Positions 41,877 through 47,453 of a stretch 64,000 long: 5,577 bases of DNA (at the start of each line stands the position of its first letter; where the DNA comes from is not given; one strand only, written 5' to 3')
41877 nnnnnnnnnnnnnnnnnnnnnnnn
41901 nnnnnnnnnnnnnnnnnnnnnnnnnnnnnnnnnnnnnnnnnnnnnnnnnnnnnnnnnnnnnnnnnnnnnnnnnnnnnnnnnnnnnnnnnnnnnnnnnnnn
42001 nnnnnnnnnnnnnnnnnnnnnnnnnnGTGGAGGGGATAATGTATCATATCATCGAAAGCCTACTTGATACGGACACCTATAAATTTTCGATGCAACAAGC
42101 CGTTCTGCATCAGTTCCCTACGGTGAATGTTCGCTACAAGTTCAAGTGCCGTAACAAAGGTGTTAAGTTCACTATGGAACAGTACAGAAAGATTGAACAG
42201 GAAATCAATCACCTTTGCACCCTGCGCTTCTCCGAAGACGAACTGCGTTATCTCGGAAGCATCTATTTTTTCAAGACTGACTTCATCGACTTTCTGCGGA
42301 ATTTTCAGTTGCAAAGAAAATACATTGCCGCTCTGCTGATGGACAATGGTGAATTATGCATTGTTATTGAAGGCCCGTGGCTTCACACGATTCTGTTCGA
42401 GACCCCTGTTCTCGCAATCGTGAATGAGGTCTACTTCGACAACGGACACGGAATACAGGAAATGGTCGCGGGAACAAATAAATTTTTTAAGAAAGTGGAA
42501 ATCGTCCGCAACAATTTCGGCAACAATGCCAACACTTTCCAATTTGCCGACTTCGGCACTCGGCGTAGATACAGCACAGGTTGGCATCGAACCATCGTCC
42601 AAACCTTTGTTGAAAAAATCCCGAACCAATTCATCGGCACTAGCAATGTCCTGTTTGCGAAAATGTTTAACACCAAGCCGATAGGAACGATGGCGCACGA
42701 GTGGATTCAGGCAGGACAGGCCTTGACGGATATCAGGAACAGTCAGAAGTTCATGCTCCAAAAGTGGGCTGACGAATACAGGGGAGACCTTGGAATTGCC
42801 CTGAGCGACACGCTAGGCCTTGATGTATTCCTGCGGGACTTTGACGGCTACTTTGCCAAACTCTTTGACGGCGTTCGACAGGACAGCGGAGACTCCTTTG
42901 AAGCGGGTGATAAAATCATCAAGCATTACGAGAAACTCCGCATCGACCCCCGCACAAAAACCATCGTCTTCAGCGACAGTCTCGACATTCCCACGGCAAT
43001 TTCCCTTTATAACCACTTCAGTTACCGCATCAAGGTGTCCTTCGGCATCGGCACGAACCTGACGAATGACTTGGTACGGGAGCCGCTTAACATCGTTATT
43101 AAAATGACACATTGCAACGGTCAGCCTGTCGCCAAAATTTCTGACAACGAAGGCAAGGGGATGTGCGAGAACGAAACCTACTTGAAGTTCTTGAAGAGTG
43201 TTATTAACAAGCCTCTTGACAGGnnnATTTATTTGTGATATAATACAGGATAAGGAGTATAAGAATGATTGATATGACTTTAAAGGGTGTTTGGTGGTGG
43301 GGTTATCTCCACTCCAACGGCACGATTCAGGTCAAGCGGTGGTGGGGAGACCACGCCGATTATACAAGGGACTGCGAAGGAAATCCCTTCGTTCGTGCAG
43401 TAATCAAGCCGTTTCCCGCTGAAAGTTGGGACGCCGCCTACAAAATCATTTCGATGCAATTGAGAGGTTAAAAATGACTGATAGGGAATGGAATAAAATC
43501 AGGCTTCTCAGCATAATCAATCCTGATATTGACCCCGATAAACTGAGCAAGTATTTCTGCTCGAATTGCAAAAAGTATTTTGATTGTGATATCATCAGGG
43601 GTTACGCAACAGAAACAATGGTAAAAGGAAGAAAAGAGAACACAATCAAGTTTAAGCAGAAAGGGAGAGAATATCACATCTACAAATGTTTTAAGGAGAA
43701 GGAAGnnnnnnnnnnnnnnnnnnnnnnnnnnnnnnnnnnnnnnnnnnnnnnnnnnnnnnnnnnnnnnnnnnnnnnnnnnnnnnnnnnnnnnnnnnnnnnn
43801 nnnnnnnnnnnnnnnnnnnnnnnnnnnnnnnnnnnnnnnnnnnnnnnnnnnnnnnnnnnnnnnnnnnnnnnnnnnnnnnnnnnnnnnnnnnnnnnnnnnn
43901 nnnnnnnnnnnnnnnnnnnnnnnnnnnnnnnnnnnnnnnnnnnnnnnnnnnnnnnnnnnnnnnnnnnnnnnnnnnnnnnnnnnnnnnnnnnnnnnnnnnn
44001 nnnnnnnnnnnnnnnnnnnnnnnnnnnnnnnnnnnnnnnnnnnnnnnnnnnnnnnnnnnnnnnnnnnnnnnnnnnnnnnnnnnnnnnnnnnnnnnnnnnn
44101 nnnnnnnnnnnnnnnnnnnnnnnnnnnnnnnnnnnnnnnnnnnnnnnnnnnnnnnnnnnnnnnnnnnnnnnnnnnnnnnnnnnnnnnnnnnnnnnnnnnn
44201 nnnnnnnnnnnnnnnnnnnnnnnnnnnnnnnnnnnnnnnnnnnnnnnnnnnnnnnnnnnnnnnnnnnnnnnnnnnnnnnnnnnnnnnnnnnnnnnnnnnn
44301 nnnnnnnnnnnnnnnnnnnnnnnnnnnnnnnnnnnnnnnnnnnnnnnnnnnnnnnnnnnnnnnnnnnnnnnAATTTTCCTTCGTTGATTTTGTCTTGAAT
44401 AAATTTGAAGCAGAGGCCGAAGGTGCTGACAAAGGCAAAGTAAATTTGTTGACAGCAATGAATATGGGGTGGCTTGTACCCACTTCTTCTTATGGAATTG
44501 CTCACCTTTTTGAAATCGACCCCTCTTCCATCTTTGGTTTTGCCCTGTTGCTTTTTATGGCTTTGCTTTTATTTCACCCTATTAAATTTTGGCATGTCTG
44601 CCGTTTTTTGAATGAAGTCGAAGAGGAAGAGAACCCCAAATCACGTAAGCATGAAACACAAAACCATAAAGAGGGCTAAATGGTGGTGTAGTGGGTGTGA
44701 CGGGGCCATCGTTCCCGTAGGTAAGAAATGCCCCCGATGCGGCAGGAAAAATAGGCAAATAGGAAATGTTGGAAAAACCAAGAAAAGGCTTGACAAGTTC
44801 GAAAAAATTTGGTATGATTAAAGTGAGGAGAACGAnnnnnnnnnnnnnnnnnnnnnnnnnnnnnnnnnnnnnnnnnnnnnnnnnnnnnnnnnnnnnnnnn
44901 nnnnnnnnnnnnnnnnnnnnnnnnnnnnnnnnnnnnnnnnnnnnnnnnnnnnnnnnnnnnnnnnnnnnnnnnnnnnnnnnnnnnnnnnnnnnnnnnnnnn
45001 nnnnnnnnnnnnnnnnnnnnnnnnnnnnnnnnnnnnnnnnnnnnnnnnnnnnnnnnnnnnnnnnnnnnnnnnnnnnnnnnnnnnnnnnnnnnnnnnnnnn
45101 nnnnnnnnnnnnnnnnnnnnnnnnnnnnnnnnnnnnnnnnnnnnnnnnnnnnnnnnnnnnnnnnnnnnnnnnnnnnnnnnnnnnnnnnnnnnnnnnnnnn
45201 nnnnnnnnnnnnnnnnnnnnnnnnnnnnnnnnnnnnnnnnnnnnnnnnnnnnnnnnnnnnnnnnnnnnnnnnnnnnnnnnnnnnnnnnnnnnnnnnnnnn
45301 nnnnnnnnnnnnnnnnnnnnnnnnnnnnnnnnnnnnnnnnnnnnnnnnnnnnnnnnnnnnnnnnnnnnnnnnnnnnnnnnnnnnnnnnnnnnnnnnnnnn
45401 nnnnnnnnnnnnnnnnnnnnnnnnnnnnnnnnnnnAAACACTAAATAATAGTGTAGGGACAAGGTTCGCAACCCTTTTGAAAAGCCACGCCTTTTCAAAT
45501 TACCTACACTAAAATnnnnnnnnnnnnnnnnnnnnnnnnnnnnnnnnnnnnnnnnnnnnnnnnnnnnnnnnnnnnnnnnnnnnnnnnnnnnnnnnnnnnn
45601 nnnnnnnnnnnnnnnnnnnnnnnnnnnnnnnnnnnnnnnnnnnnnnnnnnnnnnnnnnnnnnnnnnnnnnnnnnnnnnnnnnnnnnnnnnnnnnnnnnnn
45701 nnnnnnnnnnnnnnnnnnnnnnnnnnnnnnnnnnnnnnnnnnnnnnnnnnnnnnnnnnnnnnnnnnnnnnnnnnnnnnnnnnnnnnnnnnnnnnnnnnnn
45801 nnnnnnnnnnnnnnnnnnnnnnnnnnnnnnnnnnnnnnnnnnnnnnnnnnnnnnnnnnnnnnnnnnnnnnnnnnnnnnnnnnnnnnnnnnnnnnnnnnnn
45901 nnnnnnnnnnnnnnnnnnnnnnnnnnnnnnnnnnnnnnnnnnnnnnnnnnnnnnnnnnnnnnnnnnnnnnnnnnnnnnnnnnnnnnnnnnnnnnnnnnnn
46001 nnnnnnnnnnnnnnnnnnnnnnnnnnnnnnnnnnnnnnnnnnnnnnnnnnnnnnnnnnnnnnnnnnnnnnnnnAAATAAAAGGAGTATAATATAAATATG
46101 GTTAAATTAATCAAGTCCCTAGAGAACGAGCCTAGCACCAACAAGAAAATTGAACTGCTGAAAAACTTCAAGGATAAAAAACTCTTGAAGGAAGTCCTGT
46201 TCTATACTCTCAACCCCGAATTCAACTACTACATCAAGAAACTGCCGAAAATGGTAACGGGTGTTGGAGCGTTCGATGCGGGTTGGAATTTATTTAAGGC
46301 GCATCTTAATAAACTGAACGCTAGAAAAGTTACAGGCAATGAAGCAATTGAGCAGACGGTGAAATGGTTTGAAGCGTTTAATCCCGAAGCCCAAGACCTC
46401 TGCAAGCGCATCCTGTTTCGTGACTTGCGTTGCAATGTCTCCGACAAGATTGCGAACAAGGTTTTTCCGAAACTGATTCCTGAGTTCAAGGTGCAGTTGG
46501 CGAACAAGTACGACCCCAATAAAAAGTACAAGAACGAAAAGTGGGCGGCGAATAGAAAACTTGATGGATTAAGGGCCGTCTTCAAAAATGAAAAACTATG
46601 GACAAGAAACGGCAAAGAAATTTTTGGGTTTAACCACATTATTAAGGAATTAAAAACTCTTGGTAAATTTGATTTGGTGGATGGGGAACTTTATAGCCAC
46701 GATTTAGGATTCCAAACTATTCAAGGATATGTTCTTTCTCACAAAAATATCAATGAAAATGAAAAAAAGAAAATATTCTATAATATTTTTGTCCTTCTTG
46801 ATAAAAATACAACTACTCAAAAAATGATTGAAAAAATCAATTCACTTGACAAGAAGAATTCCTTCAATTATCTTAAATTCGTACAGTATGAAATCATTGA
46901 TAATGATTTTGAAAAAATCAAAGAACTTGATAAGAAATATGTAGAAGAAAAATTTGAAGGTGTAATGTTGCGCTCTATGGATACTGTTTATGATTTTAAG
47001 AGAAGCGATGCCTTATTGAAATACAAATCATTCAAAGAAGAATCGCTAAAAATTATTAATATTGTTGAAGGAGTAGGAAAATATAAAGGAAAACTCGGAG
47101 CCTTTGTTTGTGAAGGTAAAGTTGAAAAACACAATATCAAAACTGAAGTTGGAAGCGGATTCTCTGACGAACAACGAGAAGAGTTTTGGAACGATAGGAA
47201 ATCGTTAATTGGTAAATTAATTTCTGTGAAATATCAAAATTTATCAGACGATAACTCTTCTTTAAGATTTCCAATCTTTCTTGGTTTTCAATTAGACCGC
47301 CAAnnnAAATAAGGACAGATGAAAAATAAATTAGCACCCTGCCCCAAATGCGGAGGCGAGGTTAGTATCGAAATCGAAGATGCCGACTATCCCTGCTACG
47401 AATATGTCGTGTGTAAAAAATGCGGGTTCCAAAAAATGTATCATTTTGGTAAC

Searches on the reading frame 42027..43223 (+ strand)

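Call 8: search_protein_families(library=phrogs, proteins=[window:42027-43223:+], max_evalue=0.001)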
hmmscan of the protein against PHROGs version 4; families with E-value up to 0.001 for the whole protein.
window:42027-43223:+ (399 aa): 2 families
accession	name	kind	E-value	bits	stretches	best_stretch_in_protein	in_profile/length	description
phrog_448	-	other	2.4e-19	70.6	1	7-374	11-429/500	nicotinamide phosphoribosyl transferase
phrog_2316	-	unknown function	3e-05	24.9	1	173-244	99-170/191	-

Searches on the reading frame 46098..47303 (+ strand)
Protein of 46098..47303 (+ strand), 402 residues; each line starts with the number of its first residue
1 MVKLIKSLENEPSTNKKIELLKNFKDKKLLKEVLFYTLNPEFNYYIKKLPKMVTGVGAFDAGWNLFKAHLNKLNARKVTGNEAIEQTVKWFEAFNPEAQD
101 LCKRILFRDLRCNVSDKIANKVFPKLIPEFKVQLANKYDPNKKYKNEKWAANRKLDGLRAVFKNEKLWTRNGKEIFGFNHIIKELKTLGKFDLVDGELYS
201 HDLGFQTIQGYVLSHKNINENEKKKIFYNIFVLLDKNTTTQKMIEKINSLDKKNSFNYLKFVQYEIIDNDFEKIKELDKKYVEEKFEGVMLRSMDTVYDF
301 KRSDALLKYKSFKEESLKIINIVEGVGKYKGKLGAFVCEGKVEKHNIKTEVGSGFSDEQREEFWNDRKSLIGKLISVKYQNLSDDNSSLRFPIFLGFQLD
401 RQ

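Call 8: search_protein_families(library=phrogs, proteins=[window:46098-47303:+], max_evalue=0.001)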
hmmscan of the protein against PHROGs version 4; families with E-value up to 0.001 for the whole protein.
window:46098-47303:+ (402 aa): 1 family
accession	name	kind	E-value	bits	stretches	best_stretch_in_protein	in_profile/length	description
phrog_114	-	DNA, RNA and nucleotide metabolism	4.2e-91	307.4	1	2-398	92-498/634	ATP-dependent DNA ligase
